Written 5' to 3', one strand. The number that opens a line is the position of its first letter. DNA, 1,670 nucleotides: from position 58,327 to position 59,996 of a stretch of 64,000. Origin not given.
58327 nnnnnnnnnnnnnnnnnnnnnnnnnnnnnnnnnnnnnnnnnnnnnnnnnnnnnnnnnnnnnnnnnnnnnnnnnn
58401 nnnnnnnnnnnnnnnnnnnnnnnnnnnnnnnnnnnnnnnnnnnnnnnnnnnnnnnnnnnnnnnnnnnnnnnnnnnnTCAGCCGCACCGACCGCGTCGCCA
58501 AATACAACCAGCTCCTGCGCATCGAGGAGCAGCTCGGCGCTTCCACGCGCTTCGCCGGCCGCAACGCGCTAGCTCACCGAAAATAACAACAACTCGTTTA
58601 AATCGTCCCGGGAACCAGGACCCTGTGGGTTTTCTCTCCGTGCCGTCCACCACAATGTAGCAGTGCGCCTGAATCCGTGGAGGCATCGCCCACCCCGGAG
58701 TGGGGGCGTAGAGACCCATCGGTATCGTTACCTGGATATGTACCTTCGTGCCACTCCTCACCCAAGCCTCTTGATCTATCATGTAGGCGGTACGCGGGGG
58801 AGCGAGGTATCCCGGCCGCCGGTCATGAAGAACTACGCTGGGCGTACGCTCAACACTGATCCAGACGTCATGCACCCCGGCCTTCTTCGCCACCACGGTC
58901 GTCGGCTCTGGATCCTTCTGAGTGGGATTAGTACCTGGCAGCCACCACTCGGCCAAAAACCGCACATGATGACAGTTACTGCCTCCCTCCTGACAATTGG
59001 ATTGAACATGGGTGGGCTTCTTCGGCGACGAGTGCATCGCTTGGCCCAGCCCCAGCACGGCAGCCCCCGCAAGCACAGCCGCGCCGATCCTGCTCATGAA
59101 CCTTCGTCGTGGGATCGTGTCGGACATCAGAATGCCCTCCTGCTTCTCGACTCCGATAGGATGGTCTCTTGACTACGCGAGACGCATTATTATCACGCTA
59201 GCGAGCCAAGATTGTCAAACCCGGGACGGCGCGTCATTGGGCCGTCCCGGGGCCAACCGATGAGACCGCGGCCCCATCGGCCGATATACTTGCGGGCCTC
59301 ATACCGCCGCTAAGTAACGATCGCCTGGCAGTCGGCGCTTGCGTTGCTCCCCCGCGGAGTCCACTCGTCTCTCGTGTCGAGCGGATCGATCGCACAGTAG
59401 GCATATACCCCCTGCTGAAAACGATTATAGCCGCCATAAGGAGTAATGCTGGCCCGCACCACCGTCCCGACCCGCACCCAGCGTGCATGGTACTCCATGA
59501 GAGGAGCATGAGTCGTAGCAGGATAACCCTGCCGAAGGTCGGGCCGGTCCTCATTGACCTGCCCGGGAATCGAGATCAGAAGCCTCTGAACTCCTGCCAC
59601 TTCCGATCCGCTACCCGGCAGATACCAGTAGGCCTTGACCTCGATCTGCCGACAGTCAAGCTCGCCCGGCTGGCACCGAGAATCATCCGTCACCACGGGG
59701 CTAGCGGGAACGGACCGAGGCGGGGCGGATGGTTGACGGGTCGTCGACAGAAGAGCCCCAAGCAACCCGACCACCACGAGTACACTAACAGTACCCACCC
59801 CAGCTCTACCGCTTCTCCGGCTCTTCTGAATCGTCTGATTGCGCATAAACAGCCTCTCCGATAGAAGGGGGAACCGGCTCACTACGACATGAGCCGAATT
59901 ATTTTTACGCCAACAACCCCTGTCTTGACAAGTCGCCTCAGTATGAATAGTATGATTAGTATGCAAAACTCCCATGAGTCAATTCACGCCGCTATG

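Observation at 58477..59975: Pair of paralogous small secreted Cys-containing proteins; one has a twin-arginine-like signal and overlaps the 3' end of eno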

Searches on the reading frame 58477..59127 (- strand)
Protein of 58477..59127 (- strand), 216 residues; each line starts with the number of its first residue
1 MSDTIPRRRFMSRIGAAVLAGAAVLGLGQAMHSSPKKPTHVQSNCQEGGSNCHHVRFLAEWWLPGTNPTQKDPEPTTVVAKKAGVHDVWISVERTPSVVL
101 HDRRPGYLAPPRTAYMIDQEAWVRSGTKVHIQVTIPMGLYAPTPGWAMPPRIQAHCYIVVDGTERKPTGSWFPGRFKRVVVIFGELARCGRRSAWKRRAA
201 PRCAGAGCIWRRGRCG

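Call 4: search_protein_families(library=pfam, max_evalue=1, proteins=[window:58480-59127:-])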
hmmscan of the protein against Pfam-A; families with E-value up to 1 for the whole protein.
seq(216 aa): 0 families

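Call 6: find_homologous_proteins(query=window:58480-59127:-, max_evalue=0.01)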
Query seq(216 aa) (216 aa): 1 proteins with E <= 0.01 among 6663 candidates.
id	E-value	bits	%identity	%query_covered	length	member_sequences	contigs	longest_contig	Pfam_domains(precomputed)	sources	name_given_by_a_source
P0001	1.2e-147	508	100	100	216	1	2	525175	-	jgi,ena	-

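Call 7: search_protein_families(library=ncbifam, max_evalue=1, proteins=[window:58480-59127:-])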
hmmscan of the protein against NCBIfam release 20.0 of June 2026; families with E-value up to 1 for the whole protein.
seq(216 aa): 2 families
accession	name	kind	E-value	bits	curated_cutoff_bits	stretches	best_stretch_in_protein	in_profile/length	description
TIGR02811.1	formate_TAT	hypoth_equivalog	0.0021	18.3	48.45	1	4-46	8-50/66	formate dehydrogenase region TAT target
TIGR01409.1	TAT_signal_seq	domain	0.043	14.2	16.7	1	7-25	3-21/29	twin-arginine translocation signal domain-containing protein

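Call 8: find_encoding_contigs(protein=P0001, flank=10000, max_places=6)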
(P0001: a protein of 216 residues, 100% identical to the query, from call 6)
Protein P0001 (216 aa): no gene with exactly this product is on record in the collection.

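Call 10: list_cluster_members(proteins=[P0001])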
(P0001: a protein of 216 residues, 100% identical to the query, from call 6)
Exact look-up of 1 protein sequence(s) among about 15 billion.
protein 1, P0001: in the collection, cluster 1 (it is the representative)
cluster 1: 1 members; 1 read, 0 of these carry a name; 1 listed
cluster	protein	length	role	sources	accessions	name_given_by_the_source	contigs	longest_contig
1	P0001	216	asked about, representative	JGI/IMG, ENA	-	-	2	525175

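Call 53: search_protein_families(library=phrogs, max_evalue=1, proteins=[window:58477-59127:-])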
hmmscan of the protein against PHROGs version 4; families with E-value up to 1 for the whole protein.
window:58477-59127:- (216 aa): 1 family
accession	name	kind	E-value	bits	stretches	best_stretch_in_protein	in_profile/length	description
phrog_2231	-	unknown function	0.62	9.4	1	2-69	124-188/674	-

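Call 58: find_related_loci(query=window:58600-59127:-, collection=metagenome_contigs, flank=5000)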
Query window:58600-59127:- (176 aa) in metagenome_contigs; peptide patterns used: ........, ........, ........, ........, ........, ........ (x = any residue, [..] = any of these).
223 stretches matched a pattern, but none encodes a relative of the query by tblastn (E <= 1e-3).

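Call 74: search_protein_families(library=padloc, max_evalue=0.1, proteins=[window:58477-59127:-])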
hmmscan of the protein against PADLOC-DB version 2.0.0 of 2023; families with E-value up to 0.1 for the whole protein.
window:58477-59127:- (216 aa): 0 families

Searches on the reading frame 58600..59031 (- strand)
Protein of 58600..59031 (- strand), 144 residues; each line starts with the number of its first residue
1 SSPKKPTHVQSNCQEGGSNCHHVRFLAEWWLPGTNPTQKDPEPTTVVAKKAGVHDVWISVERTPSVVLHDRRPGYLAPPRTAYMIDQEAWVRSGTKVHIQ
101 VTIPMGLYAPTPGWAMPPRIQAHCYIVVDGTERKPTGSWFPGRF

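Call 19: find_related_loci(query=A2, collection=genome_contigs, flank=10000)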
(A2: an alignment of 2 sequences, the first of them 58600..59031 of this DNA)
Query A2 (144 aa) in genome_contigs; peptide patterns used: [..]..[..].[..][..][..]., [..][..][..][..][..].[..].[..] (x = any residue, [..] = any of these).
35 stretches matched a pattern, but none encodes a relative of the query by tblastn (E <= 1e-3).

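Call 22: predict_structure(alignment_id=A2)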
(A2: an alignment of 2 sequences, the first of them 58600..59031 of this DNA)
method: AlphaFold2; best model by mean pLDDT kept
length: 144 residues; sequences in the alignment: 2
mean_pLDDT: 56.1   pTM: 0.52
mean pLDDT of the five models: 56.1, 53.1, 46.5, 43.8, 42.1
residues with pLDDT >= 90: 0; 70-90: 33; 50-70: 50; < 50: 61
segments of 3 or more residues with pLDDT < 50: 1-9, 34-37, 39-52, 69-79, 105-118, 136-144
pLDDT, mean of each block of 10 residues (from residue 1): 39 76 74 49 42 54 52 45 69 71 50 46 72 55 32
secondary structure, 60 per line:
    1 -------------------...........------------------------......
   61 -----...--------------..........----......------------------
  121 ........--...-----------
elements in order: E20-30 E55-60 E66-68 E83-92 E97-102 E121-128 E131-133

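Call 25: search_protein_representatives(alignment_id=A2)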
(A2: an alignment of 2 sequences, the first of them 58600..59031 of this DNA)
Query: 2 sequences, 152 profile positions. Proteins with E-value up to 0.001 (for the whole library): 3; up to 1e-10: 2; up to 1e-30: 1. The best 3 are listed.
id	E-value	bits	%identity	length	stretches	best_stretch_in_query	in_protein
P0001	9.1e-81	285.7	-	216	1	1-151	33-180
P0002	4.6e-26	108.1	-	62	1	85-152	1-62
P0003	2.9e-05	40.5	-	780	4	28-64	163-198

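Call 54: search_solved_structures(query=A2, max_evalue=10)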
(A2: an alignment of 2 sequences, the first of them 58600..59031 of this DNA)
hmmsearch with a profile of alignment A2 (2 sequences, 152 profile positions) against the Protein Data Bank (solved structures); distinct sequences matched with E-value up to 10: 4.
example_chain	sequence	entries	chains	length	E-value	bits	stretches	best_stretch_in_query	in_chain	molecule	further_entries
8b2q_I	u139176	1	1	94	0.51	13.7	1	42-108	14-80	Tannerella forsythia potempin A (PotA)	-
8b2n_B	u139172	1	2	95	0.52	13.7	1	42-108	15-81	Tannerella forsythia potempin A (PotA)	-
8b2m_A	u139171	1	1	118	0.89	13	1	42-108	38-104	Tannerella forsythia Potempin A (PotA)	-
1col_A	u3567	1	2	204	1.8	12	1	61-110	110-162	COLICIN A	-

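Call 66: search_protein_families(library=pfam, max_evalue=0.01, proteins=[P0003])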
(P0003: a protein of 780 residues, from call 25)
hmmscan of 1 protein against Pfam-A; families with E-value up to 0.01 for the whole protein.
P0003 (780 aa): 7 families
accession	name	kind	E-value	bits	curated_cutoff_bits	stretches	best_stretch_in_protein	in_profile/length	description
PF01436.27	NHL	-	8.2e-25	86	20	2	586-611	1-26/28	NHL repeat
PF13290.12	CHB_HEX_C_1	-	5.9e-21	74.6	22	5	329-402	2-66/67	Chitobiase/beta-hexosaminidase C-terminal domain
PF13287.12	Fn3_assoc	-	3.1e-15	56.4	23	2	246-313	1-59/59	Fn3 associated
PF08239.17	SH3_3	-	2.8e-09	37.4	27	0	52-76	17-41/54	Bacterial SH3 domain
PF17170.10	DUF5128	-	4.7e-07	29.7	22.9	1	550-643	54-149/321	6-bladed beta-propeller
PF01491.21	Frataxin_Cyay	-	3.6e-06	27.5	21.3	0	411-447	37-66/107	Frataxin-like domain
PF06739.17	SBBP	-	0.0013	19.1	20.5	0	539-555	13-29/38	Beta-propeller repeat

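Call 72: find_related_loci(query=A2, collection=viral_contigs, flank=3000)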
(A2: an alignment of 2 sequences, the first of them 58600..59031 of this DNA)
Query A2 (144 aa) in viral_contigs; peptide patterns used: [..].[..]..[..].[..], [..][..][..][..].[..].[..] (x = any residue, [..] = any of these).
49 stretches matched a pattern, but none encodes a relative of the query by tblastn (E <= 1e-3).

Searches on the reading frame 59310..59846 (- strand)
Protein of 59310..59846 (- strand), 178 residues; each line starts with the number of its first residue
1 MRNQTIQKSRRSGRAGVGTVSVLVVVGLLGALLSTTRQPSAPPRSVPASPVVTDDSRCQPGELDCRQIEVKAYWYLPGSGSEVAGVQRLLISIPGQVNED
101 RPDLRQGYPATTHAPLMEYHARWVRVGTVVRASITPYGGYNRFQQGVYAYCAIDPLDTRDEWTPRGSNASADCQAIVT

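Call 4: search_protein_families(library=pfam, max_evalue=1, proteins=[window:59313-59846:-])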
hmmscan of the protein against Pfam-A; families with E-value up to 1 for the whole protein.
seq(178 aa): 0 families

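Call 7: search_protein_families(library=ncbifam, max_evalue=1, proteins=[window:59313-59846:-])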
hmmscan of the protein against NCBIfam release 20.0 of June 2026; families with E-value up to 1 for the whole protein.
seq(178 aa): 0 families

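Call 9: find_homologous_proteins(query=window:59313-59846:-, max_evalue=10)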
Query seq(178 aa): 1389 candidates shared short words with the query, none scored E <= 10.

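Call 53: search_protein_families(library=phrogs, max_evalue=1, proteins=[window:59310-59846:-])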
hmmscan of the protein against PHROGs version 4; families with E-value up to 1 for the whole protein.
window:59310-59846:- (178 aa): 0 families

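Call 73: find_related_loci(query=window:59313-59846:-, collection=metagenome_contigs, flank=5000)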
Query window:59313-59846:- (178 aa) in metagenome_contigs; peptide patterns used: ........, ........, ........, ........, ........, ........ (x = any residue, [..] = any of these).
103 stretches matched a pattern, but none encodes a relative of the query by tblastn (E <= 1e-3).

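Call 74: search_protein_families(library=padloc, max_evalue=0.1, proteins=[window:59310-59846:-])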
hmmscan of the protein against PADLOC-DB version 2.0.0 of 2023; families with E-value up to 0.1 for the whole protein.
window:59310-59846:- (178 aa): 0 families
